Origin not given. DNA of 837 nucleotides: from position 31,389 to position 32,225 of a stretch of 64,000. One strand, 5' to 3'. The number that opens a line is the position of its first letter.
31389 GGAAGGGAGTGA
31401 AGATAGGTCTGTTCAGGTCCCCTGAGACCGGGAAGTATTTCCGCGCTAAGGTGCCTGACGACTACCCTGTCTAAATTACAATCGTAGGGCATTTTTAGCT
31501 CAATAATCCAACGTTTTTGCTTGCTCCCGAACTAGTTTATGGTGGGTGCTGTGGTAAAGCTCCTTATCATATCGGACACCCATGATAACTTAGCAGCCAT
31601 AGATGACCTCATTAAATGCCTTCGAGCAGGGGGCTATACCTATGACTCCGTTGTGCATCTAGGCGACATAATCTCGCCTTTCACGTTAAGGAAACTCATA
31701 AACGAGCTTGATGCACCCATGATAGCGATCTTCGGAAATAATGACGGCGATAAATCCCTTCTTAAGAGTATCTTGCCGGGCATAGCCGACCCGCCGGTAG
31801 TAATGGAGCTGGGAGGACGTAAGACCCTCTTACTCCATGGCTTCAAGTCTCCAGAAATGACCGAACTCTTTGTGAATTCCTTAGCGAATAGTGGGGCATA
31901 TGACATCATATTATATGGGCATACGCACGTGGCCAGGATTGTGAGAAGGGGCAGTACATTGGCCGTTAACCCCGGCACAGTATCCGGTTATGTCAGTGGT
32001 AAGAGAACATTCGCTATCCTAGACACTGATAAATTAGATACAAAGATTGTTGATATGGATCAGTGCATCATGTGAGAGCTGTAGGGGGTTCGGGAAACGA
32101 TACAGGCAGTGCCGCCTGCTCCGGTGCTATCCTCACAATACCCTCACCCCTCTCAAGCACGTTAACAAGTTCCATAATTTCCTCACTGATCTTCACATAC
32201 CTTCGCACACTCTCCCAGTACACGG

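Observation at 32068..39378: Type IV pilus core operon carrying a VirB4/HerA-like ATPase: candidate hybrid transfer or uptake machine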

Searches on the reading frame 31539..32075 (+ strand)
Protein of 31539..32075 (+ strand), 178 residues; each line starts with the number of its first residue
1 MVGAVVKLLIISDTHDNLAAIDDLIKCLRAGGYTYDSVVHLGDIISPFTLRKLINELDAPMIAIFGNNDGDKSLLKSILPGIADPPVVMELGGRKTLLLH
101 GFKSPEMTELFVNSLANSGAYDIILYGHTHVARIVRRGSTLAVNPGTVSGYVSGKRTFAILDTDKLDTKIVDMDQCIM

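Call 77: search_protein_families(library=pfam, proteins=[window:31539-32075:+], max_evalue=0.01)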
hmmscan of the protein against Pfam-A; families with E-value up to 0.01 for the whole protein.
window:31539-32075:+ (178 aa): 2 families
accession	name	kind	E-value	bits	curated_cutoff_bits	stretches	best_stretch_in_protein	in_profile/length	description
PF12850.12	Metallophos_2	-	2.5e-30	106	27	1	7-165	2-153/154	Calcineurin-like phosphoesterase superfamily domain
PF00149.33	Metallophos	-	5.3e-11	43.7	21.5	1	7-130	2-189/191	Calcineurin-like phosphoesterase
